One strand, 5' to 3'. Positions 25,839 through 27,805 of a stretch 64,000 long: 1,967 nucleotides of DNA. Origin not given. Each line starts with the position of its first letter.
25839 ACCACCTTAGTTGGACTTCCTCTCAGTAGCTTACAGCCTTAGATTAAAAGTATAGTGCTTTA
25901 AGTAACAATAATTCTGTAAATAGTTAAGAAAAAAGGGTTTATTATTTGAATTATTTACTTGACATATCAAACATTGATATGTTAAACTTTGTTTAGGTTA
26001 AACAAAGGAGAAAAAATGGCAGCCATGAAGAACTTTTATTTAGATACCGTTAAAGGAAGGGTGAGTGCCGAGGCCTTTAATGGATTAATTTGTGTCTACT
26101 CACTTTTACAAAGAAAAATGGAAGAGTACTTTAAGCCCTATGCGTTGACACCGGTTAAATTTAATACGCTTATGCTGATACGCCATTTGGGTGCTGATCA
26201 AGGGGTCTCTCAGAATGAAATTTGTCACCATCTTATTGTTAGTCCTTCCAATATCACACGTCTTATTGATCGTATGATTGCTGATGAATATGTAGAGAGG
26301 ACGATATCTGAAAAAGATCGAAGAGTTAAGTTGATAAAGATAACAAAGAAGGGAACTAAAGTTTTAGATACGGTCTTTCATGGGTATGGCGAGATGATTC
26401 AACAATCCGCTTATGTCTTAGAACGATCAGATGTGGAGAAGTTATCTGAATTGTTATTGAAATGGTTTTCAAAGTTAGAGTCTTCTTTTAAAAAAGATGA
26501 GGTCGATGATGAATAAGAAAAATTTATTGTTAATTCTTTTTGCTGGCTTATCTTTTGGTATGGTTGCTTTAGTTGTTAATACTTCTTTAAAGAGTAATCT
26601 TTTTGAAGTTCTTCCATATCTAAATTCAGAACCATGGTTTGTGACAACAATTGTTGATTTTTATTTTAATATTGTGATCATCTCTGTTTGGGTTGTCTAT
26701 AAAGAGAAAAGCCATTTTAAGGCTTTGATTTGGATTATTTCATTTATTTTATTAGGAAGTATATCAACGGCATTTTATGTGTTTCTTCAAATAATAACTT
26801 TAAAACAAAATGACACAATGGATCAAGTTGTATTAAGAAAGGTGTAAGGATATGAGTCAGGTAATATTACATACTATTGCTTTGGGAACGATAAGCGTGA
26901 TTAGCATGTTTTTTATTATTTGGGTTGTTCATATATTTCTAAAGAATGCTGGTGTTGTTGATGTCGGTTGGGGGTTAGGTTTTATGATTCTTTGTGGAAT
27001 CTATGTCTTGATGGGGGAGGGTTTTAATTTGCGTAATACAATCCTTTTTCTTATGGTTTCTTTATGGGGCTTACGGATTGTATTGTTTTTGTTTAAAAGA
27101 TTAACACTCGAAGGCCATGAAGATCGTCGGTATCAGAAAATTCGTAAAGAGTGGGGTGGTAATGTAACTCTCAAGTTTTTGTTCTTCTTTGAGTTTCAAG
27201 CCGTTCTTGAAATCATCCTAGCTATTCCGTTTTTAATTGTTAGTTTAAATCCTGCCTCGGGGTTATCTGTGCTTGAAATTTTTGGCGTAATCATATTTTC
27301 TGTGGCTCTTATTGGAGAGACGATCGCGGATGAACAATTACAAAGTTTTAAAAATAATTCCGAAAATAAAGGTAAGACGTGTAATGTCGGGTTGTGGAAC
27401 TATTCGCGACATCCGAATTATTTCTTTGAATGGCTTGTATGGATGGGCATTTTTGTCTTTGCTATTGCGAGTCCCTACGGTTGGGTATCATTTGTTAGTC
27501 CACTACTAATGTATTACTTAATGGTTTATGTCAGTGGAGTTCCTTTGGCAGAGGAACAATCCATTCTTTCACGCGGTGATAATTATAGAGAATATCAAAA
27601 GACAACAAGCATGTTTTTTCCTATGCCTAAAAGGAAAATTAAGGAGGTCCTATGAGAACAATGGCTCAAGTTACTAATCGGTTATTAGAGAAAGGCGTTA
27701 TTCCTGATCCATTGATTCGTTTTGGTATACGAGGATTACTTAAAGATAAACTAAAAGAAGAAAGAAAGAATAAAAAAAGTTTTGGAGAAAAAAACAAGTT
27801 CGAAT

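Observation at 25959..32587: MarR-headed operon resembling a furan / methylated-fatty-acid (UfaM-UfaD-UfaO-like) lipid-modification cluster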

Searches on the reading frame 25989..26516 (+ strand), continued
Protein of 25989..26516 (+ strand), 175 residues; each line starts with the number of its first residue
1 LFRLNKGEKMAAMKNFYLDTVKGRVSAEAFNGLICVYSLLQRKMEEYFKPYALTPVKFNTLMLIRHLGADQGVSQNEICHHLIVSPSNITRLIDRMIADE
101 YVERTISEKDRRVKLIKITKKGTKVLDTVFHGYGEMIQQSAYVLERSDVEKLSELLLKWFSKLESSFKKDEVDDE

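Call 22: search_solved_structures(query=A1, max_evalue=0.0001, show_alignments=3)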
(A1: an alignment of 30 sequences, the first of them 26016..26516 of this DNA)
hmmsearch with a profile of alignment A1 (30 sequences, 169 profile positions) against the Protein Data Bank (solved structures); distinct sequences matched with E-value up to 0.0001: 80 (the best 60 are shown).
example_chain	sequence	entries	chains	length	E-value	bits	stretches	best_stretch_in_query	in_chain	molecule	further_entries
3bja_A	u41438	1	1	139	3.6e-18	69.1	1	22-158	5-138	Transcriptional regulator, MarR family, putative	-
4xrf_A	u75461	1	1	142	1.4e-15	60.7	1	38-158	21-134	Transcriptional regulator, MarR family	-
3u2r_A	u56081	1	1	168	1.2e-13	54.4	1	23-130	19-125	Regulatory protein MarR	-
7wze_Y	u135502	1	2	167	2.1e-13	53.6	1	21-159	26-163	Uncharacterized HTH-type transcriptional regulator YetL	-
4b8x_A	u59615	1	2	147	1e-12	51.3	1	18-124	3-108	POSSIBLE MARR-TRANSCRIPTIONAL REGULATOR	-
7kua_A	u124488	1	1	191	4.6e-12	49.2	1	28-159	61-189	Transcriptional regulator, MarR family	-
8ylh_A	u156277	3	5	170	6.8e-12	48.7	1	33-152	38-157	Regulatory protein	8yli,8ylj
2rdp_A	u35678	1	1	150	1.4e-11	47.6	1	16-126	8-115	putative transcriptional regulator MarR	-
4ld5_A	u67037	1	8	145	4.5e-11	46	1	36-163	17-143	MepR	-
4l9n_A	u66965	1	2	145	5e-11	45.8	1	35-163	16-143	MepR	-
3vod_A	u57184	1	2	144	7.3e-11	45.3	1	36-153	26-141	Multiple antibiotic resistance protein marR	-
5h3r_A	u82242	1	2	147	7.4e-11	45.3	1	36-153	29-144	Multiple antibiotic resistance protein MarR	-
2a61_A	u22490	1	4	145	8.4e-11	45.1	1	35-141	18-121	transcriptional regulator Tm0710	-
4l9j_A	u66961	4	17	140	1e-10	44.9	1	35-158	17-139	MepR | MarR family regulatory protein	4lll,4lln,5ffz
3eco_A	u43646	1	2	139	1e-10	44.8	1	35-158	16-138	MepR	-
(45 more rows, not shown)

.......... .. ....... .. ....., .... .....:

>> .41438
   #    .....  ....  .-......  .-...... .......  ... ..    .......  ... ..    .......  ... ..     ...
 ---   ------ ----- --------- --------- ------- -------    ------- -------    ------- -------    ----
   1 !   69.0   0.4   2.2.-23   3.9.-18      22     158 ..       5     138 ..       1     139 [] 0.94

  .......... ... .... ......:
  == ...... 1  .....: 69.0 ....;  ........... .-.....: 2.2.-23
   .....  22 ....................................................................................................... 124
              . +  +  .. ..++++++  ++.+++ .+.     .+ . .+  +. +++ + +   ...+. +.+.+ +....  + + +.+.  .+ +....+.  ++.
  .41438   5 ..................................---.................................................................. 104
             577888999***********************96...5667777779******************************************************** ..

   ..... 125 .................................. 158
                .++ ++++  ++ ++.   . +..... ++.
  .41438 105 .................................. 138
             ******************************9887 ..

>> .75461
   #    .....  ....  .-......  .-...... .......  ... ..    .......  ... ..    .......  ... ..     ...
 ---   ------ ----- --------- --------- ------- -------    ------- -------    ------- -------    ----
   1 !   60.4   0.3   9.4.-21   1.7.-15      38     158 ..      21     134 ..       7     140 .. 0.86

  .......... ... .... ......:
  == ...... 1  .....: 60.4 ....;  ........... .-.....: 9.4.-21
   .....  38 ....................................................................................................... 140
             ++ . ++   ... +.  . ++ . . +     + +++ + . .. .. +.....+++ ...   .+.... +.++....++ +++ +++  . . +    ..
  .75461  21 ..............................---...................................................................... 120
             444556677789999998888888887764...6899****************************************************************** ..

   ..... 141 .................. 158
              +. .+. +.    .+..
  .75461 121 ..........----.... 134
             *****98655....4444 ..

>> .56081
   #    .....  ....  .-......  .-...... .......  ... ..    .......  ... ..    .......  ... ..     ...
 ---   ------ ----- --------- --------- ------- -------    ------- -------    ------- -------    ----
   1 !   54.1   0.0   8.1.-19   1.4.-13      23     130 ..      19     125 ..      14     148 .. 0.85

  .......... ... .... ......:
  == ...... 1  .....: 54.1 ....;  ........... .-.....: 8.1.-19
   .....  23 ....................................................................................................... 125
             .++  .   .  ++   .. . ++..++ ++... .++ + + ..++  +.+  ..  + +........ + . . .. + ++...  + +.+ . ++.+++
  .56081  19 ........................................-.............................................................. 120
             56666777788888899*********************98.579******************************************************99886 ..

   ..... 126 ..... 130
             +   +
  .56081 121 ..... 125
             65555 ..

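Call 58: list_cluster_members(proteins=[P0001, P0103])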
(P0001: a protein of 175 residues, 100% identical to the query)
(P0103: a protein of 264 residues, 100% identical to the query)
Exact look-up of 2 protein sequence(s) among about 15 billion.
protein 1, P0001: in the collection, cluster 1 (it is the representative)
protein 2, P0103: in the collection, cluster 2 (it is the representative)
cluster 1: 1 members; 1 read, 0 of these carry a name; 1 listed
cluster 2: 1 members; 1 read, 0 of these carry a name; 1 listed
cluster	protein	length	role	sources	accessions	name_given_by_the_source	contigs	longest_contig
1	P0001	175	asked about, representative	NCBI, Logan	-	-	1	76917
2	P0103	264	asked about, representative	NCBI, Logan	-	-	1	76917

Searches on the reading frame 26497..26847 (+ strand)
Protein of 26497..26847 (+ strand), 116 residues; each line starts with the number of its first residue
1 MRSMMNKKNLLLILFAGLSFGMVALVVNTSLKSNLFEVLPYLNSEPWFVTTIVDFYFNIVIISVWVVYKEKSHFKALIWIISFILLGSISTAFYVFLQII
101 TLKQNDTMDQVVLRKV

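Call 3: search_protein_families(library=pfam, proteins=[window:26497-26847:+], max_evalue=0.01)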
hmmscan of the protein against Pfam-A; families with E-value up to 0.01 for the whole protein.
window:26497-26847:+ (116 aa): 1 family
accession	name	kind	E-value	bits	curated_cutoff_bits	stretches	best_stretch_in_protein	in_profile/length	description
PF07343.16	DUF1475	-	8.7e-15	55.6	22.3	1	13-113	132-230/236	Protein of unknown function (DUF1475)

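Call 7: search_protein_families(library=ncbifam, proteins=[window:26497-26847:+], max_evalue=0.001)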
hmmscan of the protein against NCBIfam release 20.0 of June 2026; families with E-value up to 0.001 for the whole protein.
window:26497-26847:+ (116 aa): 0 families

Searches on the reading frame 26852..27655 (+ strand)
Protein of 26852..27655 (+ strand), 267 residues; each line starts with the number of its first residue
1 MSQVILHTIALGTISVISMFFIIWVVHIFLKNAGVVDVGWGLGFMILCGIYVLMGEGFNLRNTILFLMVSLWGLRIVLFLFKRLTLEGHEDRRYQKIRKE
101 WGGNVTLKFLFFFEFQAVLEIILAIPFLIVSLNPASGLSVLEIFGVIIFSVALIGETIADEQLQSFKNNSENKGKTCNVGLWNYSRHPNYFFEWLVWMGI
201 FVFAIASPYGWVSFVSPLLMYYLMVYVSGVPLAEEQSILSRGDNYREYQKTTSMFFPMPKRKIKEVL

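Call 3: search_protein_families(library=pfam, proteins=[window:26852-27655:+], max_evalue=0.01)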
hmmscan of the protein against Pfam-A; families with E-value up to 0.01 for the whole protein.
window:26852-27655:+ (267 aa): 2 families
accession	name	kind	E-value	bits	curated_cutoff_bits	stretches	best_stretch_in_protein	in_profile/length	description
PF06966.17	DUF1295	-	1.1e-71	241.5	20.4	1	23-252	1-235/235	Protein of unknown function (DUF1295)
PF02544.21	Steroid_dh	-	2.1e-07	31.5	22.6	1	143-207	43-106/150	3-oxo-5-alpha-steroid 4-dehydrogenase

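Call 7: search_protein_families(library=ncbifam, proteins=[window:26852-27655:+], max_evalue=0.001)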
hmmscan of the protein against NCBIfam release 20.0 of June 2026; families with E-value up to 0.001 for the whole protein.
window:26852-27655:+ (267 aa): 1 family
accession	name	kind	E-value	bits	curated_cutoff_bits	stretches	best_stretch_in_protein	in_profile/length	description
NF040696.1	isopcys_mtase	equivalog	0.00072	19.5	160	1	172-257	108-188/190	protein-S-isoprenylcysteine O-methyltransferase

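Call 70: search_solved_structures(query=window:26852-27655:+, max_evalue=1, show_alignments=1)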
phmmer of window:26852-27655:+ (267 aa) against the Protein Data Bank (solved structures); distinct sequences matched with E-value up to 1: 1.
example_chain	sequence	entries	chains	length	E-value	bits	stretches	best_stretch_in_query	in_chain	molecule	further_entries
4a2n_B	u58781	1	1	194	0.0079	18.8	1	174-257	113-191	ISOPRENYLCYSTEINE CARBOXYL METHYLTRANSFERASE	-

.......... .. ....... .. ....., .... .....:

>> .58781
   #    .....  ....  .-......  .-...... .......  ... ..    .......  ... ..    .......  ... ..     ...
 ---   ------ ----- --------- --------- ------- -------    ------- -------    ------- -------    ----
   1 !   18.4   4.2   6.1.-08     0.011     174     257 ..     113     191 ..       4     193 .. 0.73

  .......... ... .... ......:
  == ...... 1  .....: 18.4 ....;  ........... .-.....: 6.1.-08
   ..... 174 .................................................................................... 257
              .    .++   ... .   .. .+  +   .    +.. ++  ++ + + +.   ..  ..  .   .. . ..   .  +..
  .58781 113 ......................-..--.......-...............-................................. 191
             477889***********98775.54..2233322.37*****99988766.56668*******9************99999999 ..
